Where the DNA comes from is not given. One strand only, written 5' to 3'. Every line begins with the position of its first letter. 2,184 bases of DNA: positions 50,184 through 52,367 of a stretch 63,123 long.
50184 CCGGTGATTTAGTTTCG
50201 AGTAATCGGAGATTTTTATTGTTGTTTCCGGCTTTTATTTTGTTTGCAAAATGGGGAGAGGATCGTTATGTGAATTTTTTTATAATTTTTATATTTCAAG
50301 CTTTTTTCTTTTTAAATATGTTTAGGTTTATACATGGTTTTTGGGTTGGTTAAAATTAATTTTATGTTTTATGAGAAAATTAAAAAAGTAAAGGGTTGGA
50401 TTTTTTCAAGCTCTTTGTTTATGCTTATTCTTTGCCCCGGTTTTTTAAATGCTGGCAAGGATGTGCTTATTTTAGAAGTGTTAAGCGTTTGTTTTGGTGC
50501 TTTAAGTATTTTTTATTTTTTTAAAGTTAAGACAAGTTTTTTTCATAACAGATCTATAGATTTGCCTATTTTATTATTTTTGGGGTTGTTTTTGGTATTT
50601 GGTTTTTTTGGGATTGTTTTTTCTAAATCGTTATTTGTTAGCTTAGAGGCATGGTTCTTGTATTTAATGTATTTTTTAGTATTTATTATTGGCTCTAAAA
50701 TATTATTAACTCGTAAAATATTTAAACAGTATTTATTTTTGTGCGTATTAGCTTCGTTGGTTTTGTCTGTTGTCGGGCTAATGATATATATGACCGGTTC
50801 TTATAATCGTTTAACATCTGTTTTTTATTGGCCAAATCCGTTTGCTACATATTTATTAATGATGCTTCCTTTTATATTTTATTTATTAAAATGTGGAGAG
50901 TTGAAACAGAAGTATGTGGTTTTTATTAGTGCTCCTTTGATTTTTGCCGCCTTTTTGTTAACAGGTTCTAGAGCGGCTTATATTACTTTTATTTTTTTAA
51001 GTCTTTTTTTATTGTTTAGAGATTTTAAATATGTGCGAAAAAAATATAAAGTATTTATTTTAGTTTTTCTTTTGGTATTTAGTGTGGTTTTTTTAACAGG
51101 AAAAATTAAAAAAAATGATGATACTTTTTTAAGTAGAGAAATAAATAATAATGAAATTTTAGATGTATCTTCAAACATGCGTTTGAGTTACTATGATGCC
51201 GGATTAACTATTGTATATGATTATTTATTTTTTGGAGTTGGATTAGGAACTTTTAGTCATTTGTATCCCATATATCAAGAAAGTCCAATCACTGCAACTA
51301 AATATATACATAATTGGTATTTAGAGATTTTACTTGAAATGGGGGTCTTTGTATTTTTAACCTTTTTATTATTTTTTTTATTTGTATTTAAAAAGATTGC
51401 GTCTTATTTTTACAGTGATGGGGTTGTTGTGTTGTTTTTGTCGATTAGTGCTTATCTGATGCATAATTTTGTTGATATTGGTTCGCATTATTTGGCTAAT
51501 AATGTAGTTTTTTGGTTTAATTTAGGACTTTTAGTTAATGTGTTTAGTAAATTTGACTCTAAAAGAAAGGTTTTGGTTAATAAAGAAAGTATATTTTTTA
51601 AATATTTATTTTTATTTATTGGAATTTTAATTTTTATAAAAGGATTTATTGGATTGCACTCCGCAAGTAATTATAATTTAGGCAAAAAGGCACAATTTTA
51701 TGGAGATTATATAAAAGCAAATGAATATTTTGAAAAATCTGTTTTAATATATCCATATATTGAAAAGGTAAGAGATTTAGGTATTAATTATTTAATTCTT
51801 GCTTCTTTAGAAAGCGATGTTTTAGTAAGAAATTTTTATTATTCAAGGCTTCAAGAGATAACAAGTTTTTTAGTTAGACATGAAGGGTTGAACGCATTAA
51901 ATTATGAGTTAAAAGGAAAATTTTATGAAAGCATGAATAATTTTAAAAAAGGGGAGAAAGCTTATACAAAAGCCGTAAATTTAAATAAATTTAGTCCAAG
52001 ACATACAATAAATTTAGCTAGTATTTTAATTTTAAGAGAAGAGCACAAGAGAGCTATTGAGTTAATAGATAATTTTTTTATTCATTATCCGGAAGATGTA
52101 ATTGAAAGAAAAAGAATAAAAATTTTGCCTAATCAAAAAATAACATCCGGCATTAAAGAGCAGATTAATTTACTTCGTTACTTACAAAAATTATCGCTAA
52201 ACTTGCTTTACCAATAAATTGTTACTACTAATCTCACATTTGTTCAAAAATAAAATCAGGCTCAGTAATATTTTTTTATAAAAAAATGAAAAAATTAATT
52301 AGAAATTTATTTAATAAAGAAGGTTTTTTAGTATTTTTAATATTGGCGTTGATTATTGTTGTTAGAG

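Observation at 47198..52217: Two O-antigen-ligase-family/TPR proteins and a PIG-V-like enzyme immediately downstream of the pilins: candidate pilin O-oligosaccharyltransferases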

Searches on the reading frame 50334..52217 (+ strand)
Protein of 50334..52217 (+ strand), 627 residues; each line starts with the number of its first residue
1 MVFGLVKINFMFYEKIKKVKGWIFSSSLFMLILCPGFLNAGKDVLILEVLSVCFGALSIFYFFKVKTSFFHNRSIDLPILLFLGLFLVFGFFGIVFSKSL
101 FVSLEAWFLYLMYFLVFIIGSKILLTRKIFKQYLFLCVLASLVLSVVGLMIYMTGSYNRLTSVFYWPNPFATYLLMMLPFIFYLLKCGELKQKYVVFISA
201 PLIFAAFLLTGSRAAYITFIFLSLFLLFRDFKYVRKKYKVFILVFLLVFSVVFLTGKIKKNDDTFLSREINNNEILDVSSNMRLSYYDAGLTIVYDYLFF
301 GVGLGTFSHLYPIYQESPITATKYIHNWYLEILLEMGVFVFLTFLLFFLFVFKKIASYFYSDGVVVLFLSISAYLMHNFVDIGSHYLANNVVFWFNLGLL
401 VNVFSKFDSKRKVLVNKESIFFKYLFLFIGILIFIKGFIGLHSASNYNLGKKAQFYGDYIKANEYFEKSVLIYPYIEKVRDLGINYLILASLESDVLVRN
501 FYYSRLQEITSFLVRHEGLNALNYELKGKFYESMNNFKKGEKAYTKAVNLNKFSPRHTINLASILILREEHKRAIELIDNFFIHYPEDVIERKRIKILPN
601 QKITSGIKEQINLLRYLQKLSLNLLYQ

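Call 3: search_protein_families(library=pfam, proteins=[window:50334-52217:+], max_evalue=0.01)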
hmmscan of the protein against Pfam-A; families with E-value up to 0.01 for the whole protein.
window:50334-52217:+ (627 aa): 3 families
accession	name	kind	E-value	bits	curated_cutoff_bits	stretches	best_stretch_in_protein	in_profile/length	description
PF04932.20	Wzy_C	-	1.2e-20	74.3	31.7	1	202-345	5-149/149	O-Antigen ligase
PF07719.23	TPR_2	-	1.9e-05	24.9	27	0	446-474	4-32/34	Tetratricopeptide repeat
PF13181.12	TPR_8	-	0.0015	19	25.7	0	524-552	4-32/34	Tetratricopeptide repeat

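Call 4: search_protein_families(library=ncbifam, proteins=[window:50334-52217:+], max_evalue=0.01)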
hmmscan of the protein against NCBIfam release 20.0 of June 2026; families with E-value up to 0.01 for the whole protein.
window:50334-52217:+ (627 aa): 1 family
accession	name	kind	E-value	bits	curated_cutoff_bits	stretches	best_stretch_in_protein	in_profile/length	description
TIGR00947.1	2A73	equivalog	1.2e-13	50.8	366.4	1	74-354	63-364/425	IctB family putative bicarbonate transporter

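Call 13: search_solved_structures(query=window:50334-52217:+, max_evalue=1, show_alignments=2)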
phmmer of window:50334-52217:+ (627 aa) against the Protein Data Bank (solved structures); distinct sequences matched with E-value up to 1: 7.
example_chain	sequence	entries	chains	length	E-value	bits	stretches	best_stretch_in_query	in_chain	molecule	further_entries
2wqh_A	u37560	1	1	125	0.013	17.5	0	445-477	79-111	CTPR3Y3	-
5lfm_A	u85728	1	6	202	0.11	14.5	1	469-578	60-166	Magnetosome protein MamA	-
4xi0_A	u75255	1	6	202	0.11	14.5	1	469-578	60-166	Magnetosome protein MamA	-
5lfl_A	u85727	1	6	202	0.11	14.4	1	469-578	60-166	Magnetosome protein MamA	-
7tpg_B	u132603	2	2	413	0.14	14.1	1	204-349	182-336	Putative cell surface polysaccharide polymerase/ligase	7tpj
9qhc_A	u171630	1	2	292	0.15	13.9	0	446-476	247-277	Engineered tetratricopeptide repeat protein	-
7obi_A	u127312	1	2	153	0.29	13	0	447-483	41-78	CTPR-rv4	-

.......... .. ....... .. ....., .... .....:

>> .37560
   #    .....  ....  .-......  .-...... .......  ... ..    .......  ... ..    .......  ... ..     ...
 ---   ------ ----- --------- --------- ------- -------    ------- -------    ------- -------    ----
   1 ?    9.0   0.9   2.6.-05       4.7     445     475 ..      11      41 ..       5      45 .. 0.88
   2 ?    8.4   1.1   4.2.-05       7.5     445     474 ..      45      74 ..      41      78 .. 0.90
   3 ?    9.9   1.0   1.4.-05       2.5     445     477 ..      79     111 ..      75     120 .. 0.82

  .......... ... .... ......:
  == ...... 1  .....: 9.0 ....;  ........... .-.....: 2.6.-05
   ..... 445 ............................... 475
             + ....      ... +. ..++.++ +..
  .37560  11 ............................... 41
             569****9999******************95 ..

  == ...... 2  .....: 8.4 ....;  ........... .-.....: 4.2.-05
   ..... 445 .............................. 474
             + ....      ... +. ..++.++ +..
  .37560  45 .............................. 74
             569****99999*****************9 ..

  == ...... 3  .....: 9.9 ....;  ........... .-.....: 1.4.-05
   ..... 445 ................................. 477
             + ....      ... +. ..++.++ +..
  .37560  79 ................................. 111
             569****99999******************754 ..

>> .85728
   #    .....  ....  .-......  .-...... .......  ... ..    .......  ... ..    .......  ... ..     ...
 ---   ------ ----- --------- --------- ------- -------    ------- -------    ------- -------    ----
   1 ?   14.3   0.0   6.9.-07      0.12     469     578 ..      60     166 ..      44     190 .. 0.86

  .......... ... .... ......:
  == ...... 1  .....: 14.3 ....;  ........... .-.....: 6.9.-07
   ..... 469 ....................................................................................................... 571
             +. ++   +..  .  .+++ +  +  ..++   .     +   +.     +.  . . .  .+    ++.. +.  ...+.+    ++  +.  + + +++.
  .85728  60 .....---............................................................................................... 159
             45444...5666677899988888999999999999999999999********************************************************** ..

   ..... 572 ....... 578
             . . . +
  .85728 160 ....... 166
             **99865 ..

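Call 32: find_homologous_proteins(query=window:50334-52217:+, max_evalue=0.001)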
Query window:50334-52217:+ (627 aa): 20 proteins with E <= 0.001 among 8000 candidates.
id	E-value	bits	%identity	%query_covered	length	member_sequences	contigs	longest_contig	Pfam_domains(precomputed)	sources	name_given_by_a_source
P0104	1.8e-243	828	100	61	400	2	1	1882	PF04932.21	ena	-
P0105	1.2e-138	482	42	94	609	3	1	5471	PF04932.21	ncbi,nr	ncbi:O-antigen ligase family protein [Patescibacteria group bacterium]|nr:O-antigen ligase family pr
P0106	8.4e-99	350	37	82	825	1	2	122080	PF10111.15,PF13641.13,PF00535.33,PF07719.24,PF04932.21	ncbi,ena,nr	ncbi:glycosyltransferase [Patescibacteria group bacterium]|nr:glycosyltransferase [Patescibacteria g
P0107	1.5e-98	349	34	94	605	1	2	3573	PF14559.13,PF00515.35,PF04932.21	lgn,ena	-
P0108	1.2e-88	317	37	83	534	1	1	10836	PF04932.21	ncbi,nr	ncbi:MAG: O-antigen ligase family protein [Candidatus Falkowbacteria bacterium]|nr:O-antigen ligase 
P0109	1.1e-87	313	36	95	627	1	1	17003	PF00515.35,PF07719.24,PF04932.21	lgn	-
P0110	2.2e-75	273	32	86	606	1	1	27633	PF00515.35,PF13424.13,PF13181.13,PF07719.24,PF04932.21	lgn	-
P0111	8.0e-56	208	31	84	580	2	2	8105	PF14559.13,PF00515.35,PF13428.13,PF13181.13,PF07719.24,PF04932.21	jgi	-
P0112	4.8e-55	206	31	94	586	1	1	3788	PF14559.13,PF25063.1,PF00515.35,PF13424.13,PF07719.24,PF04932.21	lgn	-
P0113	5.3e-30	123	25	85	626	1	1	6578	PF23914.2,PF00515.35,PF13432.13,PF13428.13,PF13181.13,PF07719.24,PF04932.21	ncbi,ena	-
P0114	5.6e-17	80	24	93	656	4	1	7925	PF13374.13,PF04932.21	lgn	-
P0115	5.9e-11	60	25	85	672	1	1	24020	PF14559.13,PF13431.13,PF13414.13,PF00515.35,PF13424.13,PF21033.5,PF13432.13,PF13428.13,PF13181.13,PF07719.24,PF04932.21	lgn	-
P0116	4.1e-9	54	28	52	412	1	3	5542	PF04932.21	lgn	-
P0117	1.5e-8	52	29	38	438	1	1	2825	PF04932.21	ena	-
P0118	3.2e-7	48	24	48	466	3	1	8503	PF04932.21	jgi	-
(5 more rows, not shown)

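Call 33: find_encoding_contigs(protein=P0110, flank=10000, max_places=1)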
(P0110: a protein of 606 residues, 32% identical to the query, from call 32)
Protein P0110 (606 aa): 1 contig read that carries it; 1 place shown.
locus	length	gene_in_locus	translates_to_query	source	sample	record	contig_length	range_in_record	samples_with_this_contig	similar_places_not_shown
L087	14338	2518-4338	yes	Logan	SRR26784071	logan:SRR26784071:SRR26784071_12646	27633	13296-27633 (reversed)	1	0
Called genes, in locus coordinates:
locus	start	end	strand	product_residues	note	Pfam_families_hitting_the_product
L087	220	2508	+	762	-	PF04932:Wzy_C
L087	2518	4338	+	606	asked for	PF04932:Wzy_C, PF00515:TPR_1 (faint), PF07719:TPR_2 (faint), PF13181:TPR_8 (faint), PF13424:TPR_12 (faint)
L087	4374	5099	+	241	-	PF00535:Glycos_transf_2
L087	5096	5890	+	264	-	PF06750:A24_N_bact, PF01478:Peptidase_A24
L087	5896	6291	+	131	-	-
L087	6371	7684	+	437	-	PF13884:Peptidase_S74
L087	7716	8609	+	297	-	PF04055:Radical_SAM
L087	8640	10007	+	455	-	PF04055:Radical_SAM, PF13353:Fer4_12 (weak)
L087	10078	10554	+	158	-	PF27806:HxsD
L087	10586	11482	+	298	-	-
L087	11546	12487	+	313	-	-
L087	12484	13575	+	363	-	PF13353:Fer4_12, PF04055:Radical_SAM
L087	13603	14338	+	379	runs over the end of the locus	PF04055:Radical_SAM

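Call 34: find_encoding_contigs(protein=P0109, flank=10000, max_places=1)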
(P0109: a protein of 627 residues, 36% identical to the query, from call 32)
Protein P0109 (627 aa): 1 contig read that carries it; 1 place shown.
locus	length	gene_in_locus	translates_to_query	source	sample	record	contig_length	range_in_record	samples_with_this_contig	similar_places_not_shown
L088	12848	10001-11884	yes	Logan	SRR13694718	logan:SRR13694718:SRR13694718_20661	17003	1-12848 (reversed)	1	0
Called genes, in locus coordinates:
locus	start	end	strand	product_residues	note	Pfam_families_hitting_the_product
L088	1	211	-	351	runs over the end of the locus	PF00990:GGDEF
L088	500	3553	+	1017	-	PF00912:Transgly, PF00905:Transpeptidase, PF17957:Big_7 (weak)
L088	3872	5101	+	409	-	PF21710:Spt6_S1 (faint), PF00575:S1 (weak), PF23459:S1_RRP5 (faint), PF00575:S1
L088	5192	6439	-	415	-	PF01555:N6_N4_Mtase, PF01170:UPF0020, PF13847:Methyltransf_31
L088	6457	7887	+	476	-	PF04932:Wzy_C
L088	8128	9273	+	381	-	PF22025:ThiI_fer, PF02926:THUMP, PF02568:ThiI, PF06508:QueC (faint)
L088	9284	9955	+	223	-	PF00535:Glycos_transf_2, PF10111:Glyco_tranf_2_2 (weak)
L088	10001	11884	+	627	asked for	PF00515:TPR_1 (faint), PF07719:TPR_2 (faint), PF04932:Wzy_C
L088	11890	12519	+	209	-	-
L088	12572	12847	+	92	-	?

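Call 35: find_encoding_contigs(protein=P0108, flank=10000, max_places=1)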
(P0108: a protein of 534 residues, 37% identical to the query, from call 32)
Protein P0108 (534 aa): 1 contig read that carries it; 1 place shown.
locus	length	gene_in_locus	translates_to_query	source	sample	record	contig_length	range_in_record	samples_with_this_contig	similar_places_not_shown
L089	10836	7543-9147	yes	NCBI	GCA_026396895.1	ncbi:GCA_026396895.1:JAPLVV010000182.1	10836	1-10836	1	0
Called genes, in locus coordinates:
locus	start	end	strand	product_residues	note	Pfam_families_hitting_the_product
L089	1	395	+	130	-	?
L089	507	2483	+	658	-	-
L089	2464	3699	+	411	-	-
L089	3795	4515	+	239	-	PF08241:Methyltransf_11 (weak)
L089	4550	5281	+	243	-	PF01522:Polysacc_deac_1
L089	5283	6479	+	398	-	PF13439:Glyco_transf_4, PF00534:Glycos_transf_1, PF20706:GT4-conflict (weak), PF13692:Glyco_trans_1_4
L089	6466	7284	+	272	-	PF00535:Glycos_transf_2, PF10111:Glyco_tranf_2_2 (weak), PF13641:Glyco_tranf_2_3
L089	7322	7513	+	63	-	-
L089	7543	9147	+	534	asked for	PF04932:Wzy_C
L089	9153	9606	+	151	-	PF00535:Glycos_transf_2, PF13641:Glyco_tranf_2_3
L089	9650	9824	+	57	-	-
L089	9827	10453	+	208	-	-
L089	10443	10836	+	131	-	?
